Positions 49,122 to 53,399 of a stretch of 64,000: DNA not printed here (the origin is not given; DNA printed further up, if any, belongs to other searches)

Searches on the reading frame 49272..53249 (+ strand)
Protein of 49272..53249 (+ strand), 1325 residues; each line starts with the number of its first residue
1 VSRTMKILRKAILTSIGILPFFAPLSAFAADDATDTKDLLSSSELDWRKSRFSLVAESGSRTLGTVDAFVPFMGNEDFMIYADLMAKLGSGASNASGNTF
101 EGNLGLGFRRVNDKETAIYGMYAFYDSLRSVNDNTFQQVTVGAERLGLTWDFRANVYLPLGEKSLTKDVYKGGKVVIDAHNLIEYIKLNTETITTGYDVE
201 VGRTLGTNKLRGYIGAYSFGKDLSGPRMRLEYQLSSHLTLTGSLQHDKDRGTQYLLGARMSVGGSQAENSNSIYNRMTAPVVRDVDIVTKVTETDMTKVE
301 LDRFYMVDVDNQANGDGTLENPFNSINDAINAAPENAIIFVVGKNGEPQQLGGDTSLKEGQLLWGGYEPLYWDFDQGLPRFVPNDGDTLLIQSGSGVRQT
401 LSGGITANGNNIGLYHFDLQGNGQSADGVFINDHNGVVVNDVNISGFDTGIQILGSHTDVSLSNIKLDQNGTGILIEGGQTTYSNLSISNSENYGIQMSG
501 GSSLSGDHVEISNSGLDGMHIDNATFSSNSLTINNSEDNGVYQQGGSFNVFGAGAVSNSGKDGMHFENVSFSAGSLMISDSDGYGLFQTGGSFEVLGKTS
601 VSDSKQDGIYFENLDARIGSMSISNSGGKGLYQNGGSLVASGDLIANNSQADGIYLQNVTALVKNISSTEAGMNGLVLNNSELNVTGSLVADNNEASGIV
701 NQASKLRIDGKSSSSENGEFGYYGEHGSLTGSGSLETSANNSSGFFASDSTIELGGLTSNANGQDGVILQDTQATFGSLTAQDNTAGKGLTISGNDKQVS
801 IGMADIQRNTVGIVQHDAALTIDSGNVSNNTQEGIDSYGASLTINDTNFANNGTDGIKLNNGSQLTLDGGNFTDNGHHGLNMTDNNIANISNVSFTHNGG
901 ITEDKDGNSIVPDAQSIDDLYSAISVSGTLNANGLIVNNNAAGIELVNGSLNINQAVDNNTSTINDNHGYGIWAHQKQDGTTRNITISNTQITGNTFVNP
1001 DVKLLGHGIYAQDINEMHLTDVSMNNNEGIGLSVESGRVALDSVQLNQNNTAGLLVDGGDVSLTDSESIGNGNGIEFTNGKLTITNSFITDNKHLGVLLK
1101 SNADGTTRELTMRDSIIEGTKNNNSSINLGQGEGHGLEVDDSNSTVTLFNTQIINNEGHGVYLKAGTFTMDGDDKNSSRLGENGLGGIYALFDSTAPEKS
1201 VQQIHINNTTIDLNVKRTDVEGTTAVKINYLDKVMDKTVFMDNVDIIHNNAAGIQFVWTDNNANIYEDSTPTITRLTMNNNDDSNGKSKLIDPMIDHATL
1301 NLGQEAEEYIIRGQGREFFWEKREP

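Call 5: search_protein_families(library=pfam, proteins=[window:49272-53249:+], max_evalue=1)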
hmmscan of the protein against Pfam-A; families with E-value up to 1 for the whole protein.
window:49272-53249:+ (1325 aa): 3 families
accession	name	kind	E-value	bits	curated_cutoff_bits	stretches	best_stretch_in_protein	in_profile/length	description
PF13229.12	Beta_helix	-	1.6e-27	96.5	25.9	6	834-991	2-157/158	Right handed beta helix region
PF05048.19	NosD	-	1.3e-07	31.7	23.6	4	423-540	35-150/212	Periplasmic copper-binding protein (NosD)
PF22199.2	FKBP26_IF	-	0.032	14.6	27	1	1014-1042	13-41/46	FKBP26, IF domain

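Call 6: search_protein_families(library=ncbifam, proteins=[window:49272-53249:+], max_evalue=1)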
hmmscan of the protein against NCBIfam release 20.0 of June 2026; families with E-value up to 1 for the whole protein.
window:49272-53249:+ (1325 aa): 0 families

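Call 29: search_solved_structures(query=window:49272-53249:+, max_evalue=1)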
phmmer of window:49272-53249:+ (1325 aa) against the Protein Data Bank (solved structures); distinct sequences matched with E-value up to 1: 1.
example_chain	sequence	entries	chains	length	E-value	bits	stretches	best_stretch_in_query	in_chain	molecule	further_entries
8egr_A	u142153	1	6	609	0.13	13.4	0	691-907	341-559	gp15, receptor-binding protein, tail fiber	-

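Call 48: find_homologous_proteins(query=window:49272-53249:+, max_evalue=0.00001)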
Query window:49272-53249:+ (1325 aa): 43 proteins with E <= 0.00001 among 8000 candidates.
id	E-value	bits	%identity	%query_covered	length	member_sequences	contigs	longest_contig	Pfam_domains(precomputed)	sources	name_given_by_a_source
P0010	0.0e+0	2878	100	100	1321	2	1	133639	PF13229.13,PF05048.20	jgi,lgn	jgi:hypothetical protein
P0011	0.0e+0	1259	48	97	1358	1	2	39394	PF13229.13,PF11924.15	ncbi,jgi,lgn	jgi:hypothetical protein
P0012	3.3e-235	802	38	91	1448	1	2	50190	PF13229.13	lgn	-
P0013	1.9e-227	776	40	78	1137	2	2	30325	PF13229.13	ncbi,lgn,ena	-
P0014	1.2e-214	734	38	94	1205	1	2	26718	PF13229.13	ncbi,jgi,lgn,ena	jgi:hypothetical protein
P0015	4.7e-208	712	56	38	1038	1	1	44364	PF13229.13,PF05048.20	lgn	-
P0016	5.3e-203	695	40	54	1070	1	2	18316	PF13229.13,PF11924.15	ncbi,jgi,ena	-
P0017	8.7e-198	678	45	49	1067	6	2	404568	PF13229.13,PF05048.20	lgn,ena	-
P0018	4.3e-195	669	44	49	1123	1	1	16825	PF13229.13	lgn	-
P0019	1.3e-191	658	46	50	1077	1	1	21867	PF13229.13,PF05048.20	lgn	-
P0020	5.9e-190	652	46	43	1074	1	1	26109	PF13229.13,PF05048.20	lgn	-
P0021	5.9e-182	626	34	87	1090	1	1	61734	PF13229.13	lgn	-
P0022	2.3e-174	601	42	54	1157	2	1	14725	PF13229.13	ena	-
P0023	1.1e-166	575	48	36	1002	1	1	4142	PF13229.13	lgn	-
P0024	7.9e-161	556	35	76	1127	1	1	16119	PF13229.13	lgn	-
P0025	8.7e-161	556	38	66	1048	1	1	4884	PF13229.13,PF11924.15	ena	-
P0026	2.1e-157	544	44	42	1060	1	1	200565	PF13229.13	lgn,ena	-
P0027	2.4e-153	531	43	44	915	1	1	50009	PF13229.13,PF11924.15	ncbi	-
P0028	7.9e-153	529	43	47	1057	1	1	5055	PF13229.13,PF11924.15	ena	-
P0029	9.7e-153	529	50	39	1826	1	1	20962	PF13229.13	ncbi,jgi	jgi:hypothetical protein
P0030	2.2e-149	518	48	42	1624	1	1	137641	PF13229.13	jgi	jgi:hypothetical protein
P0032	5.5e-143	497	43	44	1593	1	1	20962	PF13229.13,PF11924.15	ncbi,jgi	jgi:hypothetical protein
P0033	2.7e-142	494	33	94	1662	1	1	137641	PF13229.13,PF11924.15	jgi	jgi:hypothetical protein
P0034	2.7e-141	491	48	42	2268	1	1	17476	PF13229.13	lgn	-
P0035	4.0e-140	487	33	89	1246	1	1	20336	PF13229.13,PF05048.20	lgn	-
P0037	8.1e-133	463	35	67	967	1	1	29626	PF13229.13,PF11924.15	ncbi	-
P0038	3.4e-131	458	37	52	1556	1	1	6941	PF13229.13,PF11924.15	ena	-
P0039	8.9e-113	397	36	49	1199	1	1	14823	PF11924.15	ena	-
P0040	1.4e-108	383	34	58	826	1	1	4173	PF11924.15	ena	-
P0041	7.9e-96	340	39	41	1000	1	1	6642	-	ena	-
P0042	2.2e-55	206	34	36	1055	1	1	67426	PF13229.13,PF11924.15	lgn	-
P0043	1.5e-21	94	26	46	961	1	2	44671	PF13229.13,PF22842.4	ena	-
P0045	4.1e-18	83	27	34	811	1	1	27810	PF13385.14,PF22842.4,PF11924.15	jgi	jgi:hypothetical protein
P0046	2.4e-17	80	31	21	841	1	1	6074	PF11924.15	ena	-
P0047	9.1e-15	72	25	47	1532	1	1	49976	PF11924.15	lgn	-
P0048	6.3e-14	69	34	15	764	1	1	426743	PF13229.13,PF11924.15,PF05048.20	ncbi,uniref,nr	ncbi:parallel beta-helix repeat protein [Mesorhizobium soli]|uniref:right-handed parallel beta-helix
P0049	1.5e-11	61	29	25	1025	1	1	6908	PF13229.13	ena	-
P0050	4.6e-11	60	25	63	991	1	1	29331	PF11924.15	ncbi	-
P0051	5.4e-9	53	24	24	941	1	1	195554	PF11924.15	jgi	jgi:hypothetical protein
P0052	8.2e-6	42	26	43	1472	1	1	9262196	PF13229.13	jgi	jgi:hypothetical protein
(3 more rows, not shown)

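Call 50: find_encoding_contigs(protein=P0011, flank=6000, max_places=2)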
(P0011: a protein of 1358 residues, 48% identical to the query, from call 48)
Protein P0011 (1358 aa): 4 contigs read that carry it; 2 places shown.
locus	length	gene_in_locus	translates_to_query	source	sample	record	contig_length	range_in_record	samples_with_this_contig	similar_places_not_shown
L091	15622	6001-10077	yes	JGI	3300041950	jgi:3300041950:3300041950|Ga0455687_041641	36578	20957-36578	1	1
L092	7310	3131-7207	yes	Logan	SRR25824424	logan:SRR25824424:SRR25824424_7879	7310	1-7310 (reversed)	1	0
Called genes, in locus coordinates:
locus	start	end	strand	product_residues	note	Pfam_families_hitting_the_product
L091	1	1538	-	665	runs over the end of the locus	PF00456:Transketolase_N, PF02779:Transket_pyr, PF02780:Transketolase_C, PF22613:Transketolase_C_1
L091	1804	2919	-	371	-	PF00657:Lipase_GDSL (weak)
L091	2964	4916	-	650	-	PF00657:Lipase_GDSL, PF13472:Lipase_GDSL_2 (weak)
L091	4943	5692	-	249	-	PF13505:OMP_b-brl (weak)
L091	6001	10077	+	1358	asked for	PF11924:IAT_beta, PF13229:Beta_helix (weak)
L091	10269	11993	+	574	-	-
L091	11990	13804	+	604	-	-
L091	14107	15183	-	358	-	PF12790:T6SS-SciN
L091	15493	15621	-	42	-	?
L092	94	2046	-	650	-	PF00657:Lipase_GDSL, PF13472:Lipase_GDSL_2 (weak)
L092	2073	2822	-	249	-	PF13505:OMP_b-brl (weak)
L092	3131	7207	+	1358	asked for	PF11924:IAT_beta, PF13229:Beta_helix (weak)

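Call 51: find_encoding_contigs(protein=P0012, flank=6000, max_places=2)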
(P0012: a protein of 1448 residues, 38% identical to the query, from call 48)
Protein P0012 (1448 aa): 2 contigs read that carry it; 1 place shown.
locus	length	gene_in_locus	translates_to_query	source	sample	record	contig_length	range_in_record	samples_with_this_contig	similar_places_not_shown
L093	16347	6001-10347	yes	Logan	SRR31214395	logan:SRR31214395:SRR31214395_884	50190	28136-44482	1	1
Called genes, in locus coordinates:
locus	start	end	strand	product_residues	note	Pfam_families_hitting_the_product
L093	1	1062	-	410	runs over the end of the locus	PF07690:MFS_1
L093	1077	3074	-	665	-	PF00456:Transketolase_N, PF13292:DXP_synthase_N (faint), PF02779:Transket_pyr, PF02780:Transketolase_C, PF22613:Transketolase_C_1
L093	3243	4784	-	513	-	PF00657:Lipase_GDSL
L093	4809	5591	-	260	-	PF13505:OMP_b-brl (weak)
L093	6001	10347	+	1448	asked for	PF13229:Beta_helix (weak)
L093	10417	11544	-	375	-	PF12790:T6SS-SciN, PF13505:OMP_b-brl (weak)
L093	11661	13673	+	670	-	PF19310:TOP_N, PF01432:Peptidase_M3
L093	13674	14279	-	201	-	PF13505:OMP_b-brl, PF01389:OmpA_membrane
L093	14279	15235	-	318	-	PF02951:GSH-S_N, PF02955:GSH-S_ATP, PF08443:RimK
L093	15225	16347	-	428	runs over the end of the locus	PF08886:GshA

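Call 52: find_encoding_contigs(protein=P0014, flank=6000, max_places=2)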
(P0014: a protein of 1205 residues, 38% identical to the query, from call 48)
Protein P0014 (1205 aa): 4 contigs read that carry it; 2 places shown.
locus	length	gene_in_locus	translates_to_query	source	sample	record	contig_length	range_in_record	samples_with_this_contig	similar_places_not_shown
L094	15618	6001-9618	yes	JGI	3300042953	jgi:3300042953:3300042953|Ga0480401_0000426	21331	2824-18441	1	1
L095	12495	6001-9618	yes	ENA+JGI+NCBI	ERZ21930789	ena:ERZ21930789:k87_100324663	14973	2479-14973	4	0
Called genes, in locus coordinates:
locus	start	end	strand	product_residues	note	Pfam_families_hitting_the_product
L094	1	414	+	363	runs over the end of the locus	PF01926:MMR_HSR1, PF02421:FeoB_N, PF06071:YchF-GTPase_C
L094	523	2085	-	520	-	PF13231:PMT_2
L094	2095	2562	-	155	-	PF04138:GtrA_DPMS_TM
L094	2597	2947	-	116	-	PF00076:RRM_1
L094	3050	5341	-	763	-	PF02838:Glyco_hydro_20b, PF00728:Glyco_hydro_20, PF03174:CHB_HEX_C, PF13287:Fn3_assoc (weak), PF13290:CHB_HEX_C_1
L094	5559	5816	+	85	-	-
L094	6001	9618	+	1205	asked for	PF13229:Beta_helix (weak)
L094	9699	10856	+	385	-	-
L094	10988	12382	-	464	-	PF02878:PGM_PMM_I, PF02879:PGM_PMM_II, PF02880:PGM_PMM_III, PF00408:PGM_PMM_IV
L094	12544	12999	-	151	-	PF22769:DCD, PF00692:dUTPase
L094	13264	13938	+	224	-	PF20582:UPF0758_N, PF04002:RadC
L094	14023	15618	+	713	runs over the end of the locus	-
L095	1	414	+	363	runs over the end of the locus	PF01926:MMR_HSR1, PF02421:FeoB_N, PF06071:YchF-GTPase_C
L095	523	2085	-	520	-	PF13231:PMT_2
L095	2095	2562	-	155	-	PF04138:GtrA_DPMS_TM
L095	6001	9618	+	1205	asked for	PF13229:Beta_helix (weak)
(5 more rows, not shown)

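Call 75: find_encoding_contigs(protein=P0013, flank=5000, max_places=1)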
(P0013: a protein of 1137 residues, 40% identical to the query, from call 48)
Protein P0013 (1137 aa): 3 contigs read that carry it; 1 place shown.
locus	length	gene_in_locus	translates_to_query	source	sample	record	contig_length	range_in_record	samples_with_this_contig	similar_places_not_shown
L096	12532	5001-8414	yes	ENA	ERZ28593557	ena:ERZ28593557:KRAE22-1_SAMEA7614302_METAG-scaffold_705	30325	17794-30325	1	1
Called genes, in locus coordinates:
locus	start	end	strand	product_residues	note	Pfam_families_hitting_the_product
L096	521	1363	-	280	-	PF00590:TP_methylase, PF23016:RsmI_C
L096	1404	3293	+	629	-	PF04348:LppC, PF13458:Peripla_BP_6 (weak)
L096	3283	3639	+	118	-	PF08378:NERD, PF02021:UPF0102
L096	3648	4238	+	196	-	PF13580:SIS_2, PF01380:SIS (faint)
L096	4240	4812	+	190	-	PF04972:BON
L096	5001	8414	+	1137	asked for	PF13229:Beta_helix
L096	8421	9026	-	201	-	PF12766:Pyridox_oxase_2, PF01243:PNPOx_N, PF10590:PNP_phzG_C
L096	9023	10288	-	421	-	PF00083:Sugar_tr, PF07690:MFS_1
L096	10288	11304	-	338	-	PF01118:Semialdhyde_dh, PF02774:Semialdhyde_dhC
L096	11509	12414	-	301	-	-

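Call 76: find_encoding_contigs(protein=P0021, flank=5000, max_places=1)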
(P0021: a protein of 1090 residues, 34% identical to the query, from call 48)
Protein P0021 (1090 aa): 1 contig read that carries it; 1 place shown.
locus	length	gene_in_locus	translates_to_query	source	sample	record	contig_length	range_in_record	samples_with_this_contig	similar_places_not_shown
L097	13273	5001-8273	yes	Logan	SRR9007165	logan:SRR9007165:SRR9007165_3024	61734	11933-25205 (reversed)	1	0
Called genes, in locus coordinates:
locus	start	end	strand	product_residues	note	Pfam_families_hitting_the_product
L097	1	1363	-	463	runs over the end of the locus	PF00083:Sugar_tr, PF07690:MFS_1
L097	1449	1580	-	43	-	-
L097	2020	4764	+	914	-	-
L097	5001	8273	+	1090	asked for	PF13229:Beta_helix (weak)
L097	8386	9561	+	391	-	PF07690:MFS_1, PF00083:Sugar_tr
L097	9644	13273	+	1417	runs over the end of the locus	PF05954:Phage_GPD, PF05990:DUF900 (faint)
